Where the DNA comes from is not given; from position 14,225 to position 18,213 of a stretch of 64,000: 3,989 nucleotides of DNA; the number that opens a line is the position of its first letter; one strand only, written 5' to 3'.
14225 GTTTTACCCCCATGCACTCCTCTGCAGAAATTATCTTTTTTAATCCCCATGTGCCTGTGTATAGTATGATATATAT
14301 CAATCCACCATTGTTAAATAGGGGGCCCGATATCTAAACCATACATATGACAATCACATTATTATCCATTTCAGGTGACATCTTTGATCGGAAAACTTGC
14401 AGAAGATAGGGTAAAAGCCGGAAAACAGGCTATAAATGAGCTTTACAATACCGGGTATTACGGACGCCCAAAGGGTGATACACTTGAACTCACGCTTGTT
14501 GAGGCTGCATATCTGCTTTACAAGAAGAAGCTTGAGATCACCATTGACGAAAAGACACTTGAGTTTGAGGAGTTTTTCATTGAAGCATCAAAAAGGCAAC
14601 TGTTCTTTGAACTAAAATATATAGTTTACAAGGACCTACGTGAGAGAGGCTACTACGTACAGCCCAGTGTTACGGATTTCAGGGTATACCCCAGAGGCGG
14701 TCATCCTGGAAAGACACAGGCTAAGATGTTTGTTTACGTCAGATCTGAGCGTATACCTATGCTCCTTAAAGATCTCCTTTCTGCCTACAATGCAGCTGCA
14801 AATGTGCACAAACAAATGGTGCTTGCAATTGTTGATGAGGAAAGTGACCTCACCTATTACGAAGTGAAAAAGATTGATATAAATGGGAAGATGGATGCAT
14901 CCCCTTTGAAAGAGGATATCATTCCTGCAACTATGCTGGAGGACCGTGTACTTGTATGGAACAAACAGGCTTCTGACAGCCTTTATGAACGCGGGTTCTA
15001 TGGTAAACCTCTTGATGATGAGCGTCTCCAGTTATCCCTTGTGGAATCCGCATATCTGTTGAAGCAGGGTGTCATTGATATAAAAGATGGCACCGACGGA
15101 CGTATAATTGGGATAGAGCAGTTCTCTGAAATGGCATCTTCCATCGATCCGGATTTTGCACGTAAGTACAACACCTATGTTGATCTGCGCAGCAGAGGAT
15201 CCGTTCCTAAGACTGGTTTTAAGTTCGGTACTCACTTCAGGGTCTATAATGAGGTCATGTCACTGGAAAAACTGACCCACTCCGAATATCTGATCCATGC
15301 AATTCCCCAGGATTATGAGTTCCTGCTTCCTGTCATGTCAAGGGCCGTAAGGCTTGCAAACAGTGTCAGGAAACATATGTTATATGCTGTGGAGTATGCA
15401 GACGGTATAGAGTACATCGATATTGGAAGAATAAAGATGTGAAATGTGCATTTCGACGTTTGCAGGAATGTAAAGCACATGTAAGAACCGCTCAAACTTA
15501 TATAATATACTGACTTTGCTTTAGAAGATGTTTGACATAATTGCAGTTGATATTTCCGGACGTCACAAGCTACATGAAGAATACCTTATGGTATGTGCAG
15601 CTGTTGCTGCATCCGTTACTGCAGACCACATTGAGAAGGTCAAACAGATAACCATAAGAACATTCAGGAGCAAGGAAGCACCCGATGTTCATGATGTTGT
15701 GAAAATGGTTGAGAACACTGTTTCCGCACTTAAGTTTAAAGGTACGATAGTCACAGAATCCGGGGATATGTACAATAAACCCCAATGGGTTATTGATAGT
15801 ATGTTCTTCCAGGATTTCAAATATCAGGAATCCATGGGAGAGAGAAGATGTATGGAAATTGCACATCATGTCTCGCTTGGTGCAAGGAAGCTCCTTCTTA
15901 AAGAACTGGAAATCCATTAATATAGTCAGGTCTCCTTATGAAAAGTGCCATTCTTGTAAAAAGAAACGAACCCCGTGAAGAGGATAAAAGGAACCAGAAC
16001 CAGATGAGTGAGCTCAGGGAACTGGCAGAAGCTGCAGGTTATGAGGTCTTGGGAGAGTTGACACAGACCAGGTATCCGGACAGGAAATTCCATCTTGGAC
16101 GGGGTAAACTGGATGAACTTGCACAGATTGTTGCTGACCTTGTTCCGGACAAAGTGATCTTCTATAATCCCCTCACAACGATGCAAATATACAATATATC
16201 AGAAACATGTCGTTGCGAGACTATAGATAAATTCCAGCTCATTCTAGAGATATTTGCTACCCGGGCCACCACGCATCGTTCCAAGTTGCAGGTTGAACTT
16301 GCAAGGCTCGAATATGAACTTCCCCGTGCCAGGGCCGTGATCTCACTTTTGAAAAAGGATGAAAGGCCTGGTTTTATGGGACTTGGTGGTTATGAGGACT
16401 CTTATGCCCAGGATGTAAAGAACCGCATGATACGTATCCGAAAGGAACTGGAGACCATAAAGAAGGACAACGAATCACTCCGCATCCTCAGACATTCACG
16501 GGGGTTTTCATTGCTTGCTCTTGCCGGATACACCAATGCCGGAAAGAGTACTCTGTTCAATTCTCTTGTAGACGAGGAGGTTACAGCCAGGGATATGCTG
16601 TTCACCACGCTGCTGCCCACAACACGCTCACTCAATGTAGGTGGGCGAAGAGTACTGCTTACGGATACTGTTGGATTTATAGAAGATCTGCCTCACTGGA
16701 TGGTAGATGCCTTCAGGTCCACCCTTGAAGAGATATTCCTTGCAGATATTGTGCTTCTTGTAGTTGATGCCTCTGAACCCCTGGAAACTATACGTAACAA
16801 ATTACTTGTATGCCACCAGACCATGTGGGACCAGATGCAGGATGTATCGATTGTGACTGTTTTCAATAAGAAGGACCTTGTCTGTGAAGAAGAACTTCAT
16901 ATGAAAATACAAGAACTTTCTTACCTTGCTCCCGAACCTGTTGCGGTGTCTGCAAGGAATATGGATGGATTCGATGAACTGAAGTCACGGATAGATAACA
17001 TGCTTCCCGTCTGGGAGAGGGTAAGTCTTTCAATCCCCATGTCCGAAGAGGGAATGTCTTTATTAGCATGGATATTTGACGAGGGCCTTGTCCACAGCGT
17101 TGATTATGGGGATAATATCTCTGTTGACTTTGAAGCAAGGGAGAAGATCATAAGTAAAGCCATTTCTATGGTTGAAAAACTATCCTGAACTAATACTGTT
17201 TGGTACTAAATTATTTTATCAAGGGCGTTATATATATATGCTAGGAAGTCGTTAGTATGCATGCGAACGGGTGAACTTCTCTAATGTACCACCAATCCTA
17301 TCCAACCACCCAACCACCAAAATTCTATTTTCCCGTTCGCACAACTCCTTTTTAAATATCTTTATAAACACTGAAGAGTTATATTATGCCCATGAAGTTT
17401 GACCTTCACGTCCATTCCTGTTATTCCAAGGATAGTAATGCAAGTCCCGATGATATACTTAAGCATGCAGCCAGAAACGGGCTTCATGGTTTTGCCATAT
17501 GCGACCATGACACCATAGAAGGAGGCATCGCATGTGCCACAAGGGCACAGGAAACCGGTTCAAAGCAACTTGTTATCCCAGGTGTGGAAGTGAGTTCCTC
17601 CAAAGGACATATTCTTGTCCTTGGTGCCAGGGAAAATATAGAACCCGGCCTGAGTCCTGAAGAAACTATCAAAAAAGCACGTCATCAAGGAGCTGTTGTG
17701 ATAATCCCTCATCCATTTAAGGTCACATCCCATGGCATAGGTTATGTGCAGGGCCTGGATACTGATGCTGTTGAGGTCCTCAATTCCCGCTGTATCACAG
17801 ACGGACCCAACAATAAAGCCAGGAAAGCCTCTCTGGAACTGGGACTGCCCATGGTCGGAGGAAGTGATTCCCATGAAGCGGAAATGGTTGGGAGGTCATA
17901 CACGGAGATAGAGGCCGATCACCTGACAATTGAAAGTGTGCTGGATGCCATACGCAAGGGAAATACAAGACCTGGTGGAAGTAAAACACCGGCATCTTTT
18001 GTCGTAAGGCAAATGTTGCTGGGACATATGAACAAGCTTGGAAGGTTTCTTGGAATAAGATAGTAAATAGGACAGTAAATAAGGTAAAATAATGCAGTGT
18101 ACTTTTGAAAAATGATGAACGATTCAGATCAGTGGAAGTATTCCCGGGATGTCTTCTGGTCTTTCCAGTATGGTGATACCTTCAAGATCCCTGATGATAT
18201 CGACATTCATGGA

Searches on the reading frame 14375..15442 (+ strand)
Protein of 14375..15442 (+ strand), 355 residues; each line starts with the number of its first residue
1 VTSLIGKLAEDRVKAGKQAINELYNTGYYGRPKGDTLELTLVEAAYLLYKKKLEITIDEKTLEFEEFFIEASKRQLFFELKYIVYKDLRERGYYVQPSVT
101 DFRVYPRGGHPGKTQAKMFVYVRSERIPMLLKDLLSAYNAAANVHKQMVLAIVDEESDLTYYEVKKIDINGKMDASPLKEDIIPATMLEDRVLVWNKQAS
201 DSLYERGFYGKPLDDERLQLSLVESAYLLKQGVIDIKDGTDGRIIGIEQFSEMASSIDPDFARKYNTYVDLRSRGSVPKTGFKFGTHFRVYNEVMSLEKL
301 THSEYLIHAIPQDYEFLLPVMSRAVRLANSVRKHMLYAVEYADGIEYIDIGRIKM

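Call 59: search_protein_families(library=pfam, proteins=[window:14375-15442:+], max_evalue=0.00001)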
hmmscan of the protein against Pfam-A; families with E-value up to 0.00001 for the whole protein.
window:14375-15442:+ (355 aa): 2 families
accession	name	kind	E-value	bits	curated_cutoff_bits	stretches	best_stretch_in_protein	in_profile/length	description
PF01974.23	tRNA_int_endo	-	7.6e-50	167.4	27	2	78-161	1-85/85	tRNA intron endonuclease, catalytic C-terminal domain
PF02778.19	tRNA_int_endo_N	-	9.9e-43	144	21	2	184-250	2-66/67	tRNA intron endonuclease, N-terminal domain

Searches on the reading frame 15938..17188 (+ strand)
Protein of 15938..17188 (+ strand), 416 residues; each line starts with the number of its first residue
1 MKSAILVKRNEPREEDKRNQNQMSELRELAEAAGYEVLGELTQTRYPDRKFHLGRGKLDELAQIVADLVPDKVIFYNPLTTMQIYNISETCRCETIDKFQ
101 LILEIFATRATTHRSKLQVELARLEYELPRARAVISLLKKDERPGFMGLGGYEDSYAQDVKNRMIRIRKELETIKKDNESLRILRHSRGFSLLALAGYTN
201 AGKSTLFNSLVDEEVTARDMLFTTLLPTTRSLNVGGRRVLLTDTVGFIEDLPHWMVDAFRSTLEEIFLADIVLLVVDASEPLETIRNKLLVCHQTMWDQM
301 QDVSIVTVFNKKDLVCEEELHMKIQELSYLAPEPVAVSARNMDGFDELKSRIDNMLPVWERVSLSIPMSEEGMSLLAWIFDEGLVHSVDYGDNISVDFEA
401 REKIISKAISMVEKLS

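Call 59: search_protein_families(library=pfam, proteins=[window:15938-17188:+], max_evalue=0.00001)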
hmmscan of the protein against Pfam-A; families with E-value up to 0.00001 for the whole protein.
window:15938-17188:+ (416 aa): 5 families
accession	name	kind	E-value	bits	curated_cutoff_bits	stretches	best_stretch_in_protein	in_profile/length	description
PF13167.11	GTP-bdg_N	-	3e-24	85.9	25.4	1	21-107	2-89/89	GTP-binding GTPase N-terminal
PF01926.29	MMR_HSR1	-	1.7e-19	70.5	21.9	1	194-311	3-113/113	50S ribosome-binding GTPase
PF16360.10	GTP-bdg_M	-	1.1e-14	55.1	29.5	1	109-182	1-76/79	GTP-binding GTPase Middle Region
PF03193.22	RsgA_GTPase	-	1.5e-08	35.1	30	0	299-354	50-106/174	RsgA GTPase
PF02421.24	FeoB_N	-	2.1e-07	31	27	1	193-352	3-156/156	Ferrous iron transport protein B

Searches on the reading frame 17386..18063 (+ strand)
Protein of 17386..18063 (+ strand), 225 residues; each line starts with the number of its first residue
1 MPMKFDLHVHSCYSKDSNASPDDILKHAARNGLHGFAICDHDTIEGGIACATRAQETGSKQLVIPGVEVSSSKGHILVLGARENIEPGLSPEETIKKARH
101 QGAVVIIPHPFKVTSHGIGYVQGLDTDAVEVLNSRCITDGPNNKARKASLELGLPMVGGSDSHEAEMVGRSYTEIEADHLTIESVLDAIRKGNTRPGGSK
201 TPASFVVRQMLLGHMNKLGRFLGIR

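Call 59: search_protein_families(library=pfam, proteins=[window:17386-18063:+], max_evalue=0.00001)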
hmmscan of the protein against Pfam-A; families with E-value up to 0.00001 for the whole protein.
window:17386-18063:+ (225 aa): 2 families
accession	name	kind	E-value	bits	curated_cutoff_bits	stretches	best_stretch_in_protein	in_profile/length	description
PF13263.12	PHP_C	-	9e-19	67.2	21.3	1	141-194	3-56/56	PHP-associated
PF02811.25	PHP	-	1e-10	42.6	26.4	1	6-72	1-66/164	PHP domain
